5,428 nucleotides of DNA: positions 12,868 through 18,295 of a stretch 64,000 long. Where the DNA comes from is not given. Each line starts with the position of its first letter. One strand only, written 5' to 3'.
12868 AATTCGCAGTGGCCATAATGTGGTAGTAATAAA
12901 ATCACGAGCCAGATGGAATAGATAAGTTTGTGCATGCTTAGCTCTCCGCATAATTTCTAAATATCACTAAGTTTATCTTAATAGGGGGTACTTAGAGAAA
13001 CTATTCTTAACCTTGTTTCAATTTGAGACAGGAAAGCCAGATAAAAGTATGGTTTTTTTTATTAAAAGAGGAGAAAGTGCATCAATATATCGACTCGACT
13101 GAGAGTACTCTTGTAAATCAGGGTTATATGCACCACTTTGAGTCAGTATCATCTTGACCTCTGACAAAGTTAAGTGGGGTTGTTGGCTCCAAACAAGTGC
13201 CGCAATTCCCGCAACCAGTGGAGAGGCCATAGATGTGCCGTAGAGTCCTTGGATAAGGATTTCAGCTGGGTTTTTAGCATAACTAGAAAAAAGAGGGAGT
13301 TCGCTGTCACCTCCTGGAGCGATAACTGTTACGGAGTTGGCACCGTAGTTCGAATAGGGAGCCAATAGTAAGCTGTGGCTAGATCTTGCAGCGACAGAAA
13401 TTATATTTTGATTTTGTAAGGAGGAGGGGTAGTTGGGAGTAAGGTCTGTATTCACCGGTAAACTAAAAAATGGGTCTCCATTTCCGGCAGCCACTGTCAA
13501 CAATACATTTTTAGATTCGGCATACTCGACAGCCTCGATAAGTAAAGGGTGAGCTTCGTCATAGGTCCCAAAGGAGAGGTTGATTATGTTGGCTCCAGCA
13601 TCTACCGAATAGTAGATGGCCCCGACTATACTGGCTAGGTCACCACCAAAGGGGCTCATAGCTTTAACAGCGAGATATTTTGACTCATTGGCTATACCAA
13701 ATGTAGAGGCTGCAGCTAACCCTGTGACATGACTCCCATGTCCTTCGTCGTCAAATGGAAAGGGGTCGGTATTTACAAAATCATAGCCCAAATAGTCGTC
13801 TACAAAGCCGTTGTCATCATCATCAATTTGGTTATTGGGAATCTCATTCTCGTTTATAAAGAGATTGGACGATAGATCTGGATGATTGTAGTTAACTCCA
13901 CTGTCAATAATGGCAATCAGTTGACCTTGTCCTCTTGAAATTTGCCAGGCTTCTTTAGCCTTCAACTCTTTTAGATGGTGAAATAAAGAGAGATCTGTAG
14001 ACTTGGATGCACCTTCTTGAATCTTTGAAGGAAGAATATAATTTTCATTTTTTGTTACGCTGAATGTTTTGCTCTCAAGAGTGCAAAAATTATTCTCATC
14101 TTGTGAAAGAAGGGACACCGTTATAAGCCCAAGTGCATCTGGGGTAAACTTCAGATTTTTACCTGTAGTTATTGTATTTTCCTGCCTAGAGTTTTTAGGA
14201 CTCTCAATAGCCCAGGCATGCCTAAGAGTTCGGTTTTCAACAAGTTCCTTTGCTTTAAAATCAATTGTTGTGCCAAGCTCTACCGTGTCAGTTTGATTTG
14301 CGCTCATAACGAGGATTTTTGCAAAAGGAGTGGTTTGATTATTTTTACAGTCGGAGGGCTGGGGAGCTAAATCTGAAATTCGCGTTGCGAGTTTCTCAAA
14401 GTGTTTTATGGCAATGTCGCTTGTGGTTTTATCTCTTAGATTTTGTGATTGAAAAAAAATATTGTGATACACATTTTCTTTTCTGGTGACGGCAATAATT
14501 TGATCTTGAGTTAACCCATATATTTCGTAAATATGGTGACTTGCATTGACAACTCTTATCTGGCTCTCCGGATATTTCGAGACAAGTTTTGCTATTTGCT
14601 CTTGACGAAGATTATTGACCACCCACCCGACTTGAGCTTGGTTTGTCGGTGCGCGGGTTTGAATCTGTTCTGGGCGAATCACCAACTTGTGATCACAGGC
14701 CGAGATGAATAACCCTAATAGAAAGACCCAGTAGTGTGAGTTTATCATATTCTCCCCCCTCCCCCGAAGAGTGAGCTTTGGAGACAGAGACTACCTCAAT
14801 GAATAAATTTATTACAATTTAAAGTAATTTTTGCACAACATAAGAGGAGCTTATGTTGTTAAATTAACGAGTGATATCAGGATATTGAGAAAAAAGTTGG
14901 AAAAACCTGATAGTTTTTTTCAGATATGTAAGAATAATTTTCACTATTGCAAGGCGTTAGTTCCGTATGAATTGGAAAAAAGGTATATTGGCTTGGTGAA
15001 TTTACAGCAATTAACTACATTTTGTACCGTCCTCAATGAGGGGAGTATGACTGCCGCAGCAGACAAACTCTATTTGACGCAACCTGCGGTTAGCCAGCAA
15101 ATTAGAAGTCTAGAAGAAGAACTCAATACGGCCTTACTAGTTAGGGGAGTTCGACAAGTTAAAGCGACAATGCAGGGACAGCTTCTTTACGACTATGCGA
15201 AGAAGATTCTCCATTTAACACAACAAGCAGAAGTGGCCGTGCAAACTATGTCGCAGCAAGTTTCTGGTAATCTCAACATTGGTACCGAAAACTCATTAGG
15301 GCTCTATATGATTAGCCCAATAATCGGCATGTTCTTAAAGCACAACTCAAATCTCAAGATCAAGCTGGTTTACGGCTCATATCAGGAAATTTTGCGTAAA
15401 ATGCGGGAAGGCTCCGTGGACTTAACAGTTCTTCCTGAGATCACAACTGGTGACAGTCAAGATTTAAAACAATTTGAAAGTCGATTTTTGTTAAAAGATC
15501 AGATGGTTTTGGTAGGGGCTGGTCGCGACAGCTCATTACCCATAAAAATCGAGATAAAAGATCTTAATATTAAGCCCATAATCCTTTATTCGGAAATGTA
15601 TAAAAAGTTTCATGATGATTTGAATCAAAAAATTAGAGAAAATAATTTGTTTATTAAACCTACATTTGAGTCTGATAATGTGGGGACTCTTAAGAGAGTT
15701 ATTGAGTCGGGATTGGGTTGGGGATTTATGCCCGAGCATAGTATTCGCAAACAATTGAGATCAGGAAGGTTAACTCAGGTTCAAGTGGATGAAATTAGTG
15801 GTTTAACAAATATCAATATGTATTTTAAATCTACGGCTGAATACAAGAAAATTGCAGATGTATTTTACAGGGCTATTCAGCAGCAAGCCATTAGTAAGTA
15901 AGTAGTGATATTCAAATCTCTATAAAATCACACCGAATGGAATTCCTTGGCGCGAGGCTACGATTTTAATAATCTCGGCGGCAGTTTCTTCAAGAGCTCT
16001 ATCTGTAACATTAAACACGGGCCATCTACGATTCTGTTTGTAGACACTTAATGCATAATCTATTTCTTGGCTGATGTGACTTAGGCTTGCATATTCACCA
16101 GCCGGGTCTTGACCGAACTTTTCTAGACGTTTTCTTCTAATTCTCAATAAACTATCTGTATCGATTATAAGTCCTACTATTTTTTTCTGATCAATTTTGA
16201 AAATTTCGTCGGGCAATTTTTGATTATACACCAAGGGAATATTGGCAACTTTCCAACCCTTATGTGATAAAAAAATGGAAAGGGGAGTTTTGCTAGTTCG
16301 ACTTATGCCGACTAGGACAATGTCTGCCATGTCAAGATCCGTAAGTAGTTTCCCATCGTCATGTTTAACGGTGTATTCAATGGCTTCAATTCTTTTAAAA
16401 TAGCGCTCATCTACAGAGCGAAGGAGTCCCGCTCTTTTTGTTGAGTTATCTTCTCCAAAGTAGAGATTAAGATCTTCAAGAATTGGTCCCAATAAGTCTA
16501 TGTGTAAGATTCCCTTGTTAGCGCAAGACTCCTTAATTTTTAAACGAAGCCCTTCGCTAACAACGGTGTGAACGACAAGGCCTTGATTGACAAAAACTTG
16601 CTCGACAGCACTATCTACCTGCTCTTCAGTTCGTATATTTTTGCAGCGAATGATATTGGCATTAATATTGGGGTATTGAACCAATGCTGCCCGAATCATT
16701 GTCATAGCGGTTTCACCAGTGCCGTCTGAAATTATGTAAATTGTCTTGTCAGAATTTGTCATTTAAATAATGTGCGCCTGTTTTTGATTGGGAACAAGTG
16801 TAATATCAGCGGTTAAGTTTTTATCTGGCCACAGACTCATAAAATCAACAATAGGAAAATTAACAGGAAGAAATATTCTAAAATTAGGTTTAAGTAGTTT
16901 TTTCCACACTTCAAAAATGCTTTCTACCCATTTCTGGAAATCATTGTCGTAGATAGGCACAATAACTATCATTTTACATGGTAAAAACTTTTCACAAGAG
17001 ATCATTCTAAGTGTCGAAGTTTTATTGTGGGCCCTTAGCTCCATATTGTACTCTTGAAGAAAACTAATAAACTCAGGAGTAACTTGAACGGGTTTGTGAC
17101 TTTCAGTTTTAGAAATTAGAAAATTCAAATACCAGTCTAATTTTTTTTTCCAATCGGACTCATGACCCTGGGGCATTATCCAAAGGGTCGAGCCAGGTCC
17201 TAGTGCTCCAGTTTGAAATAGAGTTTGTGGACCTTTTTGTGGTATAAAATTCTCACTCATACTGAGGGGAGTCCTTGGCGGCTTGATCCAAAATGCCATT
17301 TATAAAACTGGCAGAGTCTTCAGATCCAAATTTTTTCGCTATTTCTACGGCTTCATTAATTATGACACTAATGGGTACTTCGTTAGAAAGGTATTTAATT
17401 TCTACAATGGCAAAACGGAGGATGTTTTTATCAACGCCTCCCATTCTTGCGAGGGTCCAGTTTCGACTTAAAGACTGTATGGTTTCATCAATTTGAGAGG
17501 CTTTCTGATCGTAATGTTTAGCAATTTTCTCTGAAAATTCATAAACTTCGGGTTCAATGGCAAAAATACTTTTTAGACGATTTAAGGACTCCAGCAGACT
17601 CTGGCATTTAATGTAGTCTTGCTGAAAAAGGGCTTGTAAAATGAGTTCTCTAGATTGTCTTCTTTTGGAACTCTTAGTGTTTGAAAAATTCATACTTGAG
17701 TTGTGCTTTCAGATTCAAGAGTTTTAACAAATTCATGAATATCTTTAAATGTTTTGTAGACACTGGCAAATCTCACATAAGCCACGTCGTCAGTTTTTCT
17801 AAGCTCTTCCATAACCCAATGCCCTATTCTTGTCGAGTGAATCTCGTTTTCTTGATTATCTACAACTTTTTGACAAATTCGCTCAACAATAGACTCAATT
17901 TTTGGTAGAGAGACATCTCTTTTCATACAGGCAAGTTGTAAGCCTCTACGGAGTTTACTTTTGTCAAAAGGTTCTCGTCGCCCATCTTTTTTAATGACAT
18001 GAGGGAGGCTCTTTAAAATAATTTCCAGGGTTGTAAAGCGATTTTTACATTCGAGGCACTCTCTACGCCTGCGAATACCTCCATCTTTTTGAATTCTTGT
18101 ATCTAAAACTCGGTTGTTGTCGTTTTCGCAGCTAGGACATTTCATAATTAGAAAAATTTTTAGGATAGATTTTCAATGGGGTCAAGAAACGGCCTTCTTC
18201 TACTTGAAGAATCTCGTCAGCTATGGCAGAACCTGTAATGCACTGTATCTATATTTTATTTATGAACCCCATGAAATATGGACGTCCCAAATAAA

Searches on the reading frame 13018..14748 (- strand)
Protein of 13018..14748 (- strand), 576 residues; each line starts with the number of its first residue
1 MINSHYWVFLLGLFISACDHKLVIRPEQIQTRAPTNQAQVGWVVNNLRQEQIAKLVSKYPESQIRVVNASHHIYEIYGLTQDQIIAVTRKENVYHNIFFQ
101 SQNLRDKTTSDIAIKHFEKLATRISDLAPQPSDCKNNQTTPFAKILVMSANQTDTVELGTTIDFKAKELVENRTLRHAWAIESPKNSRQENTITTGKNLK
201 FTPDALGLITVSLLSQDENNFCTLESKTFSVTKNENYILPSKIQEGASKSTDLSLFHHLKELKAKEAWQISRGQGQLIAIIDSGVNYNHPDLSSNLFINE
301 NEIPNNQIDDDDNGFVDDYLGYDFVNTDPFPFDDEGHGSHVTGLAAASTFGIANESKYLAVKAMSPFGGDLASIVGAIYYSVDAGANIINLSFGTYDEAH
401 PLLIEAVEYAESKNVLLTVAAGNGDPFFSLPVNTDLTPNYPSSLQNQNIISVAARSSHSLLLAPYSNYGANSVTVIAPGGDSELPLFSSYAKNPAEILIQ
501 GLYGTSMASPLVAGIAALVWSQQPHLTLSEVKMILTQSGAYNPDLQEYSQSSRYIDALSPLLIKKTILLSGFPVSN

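Call 76: search_protein_families(library=pfam, proteins=[window:13018-14748:-], max_evalue=0.00001)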
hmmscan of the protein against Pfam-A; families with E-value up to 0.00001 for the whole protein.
window:13018-14748:- (576 aa): 1 family
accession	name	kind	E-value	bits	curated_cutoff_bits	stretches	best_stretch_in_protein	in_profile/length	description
PF00082.27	Peptidase_S8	-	5.3e-46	157.7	21.8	1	273-539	1-273/288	Subtilase family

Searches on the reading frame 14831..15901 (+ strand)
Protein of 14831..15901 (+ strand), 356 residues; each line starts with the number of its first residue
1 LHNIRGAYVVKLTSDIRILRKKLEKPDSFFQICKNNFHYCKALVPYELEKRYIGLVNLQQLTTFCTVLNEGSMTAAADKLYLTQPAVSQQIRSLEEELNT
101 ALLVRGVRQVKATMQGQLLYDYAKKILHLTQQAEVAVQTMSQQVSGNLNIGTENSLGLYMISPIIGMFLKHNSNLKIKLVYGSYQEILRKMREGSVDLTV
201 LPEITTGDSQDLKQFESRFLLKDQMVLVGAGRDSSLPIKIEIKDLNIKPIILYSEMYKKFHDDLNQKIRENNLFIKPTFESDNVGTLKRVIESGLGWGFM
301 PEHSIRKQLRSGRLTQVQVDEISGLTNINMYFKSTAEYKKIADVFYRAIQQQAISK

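Call 76: search_protein_families(library=pfam, proteins=[window:14831-15901:+], max_evalue=0.00001)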
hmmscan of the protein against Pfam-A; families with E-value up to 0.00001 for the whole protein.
window:14831-15901:+ (356 aa): 2 families
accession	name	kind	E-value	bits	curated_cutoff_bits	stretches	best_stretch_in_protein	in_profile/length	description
PF03466.25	LysR_substrate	-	7.6e-26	91.2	28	1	142-352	2-207/209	LysR substrate binding domain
PF00126.33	HTH_1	-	3.9e-20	72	26.6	1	58-117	1-60/60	Bacterial regulatory helix-turn-helix protein, lysR family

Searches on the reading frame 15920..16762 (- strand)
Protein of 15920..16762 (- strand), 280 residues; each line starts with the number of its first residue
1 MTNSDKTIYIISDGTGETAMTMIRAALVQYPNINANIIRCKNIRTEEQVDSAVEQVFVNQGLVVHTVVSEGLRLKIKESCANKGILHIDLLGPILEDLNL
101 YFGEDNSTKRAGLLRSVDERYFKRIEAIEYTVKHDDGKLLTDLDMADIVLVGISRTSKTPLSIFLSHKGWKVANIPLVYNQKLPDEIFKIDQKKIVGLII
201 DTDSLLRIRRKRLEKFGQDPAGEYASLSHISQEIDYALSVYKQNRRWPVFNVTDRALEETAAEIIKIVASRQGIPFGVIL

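Call 76: search_protein_families(library=pfam, proteins=[window:15920-16762:-], max_evalue=0.00001)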
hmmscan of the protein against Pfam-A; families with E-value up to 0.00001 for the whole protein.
window:15920-16762:- (280 aa): 1 family
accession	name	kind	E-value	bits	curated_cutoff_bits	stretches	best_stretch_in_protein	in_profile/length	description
PF03618.20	Kinase-PPPase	-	3.2e-91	306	23.5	1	8-265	1-256/256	Kinase/pyrophosphorylase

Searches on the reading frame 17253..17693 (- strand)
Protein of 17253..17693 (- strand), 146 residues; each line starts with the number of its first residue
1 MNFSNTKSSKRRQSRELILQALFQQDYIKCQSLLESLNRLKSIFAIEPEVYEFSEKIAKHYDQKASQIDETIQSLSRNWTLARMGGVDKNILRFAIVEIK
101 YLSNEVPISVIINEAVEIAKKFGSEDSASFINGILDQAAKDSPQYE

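Call 76: search_protein_families(library=pfam, proteins=[window:17253-17693:-], max_evalue=0.00001)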
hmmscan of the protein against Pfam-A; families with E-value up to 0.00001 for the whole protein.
window:17253-17693:- (146 aa): 1 family
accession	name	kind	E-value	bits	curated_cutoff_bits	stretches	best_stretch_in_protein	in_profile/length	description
PF01029.23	NusB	-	3.4e-31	108.8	23.1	1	12-140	1-133/133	NusB family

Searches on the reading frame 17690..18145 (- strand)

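Call 76: search_protein_families(library=pfam, proteins=[window:17690-18145:-], max_evalue=0.00001)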
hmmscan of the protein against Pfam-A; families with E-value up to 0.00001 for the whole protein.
window:17690-18145:- (151 aa): 2 families
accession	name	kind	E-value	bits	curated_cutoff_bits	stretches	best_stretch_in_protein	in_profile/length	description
PF03477.21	ATP-cone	-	2.2e-23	83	25.8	1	49-135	2-87/88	ATP cone domain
PF22811.2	Zn_ribbon_NrdR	-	3e-17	62.7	27.2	1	1-41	1-42/42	Transcriptional repressor NrdR-like, N-terminal domain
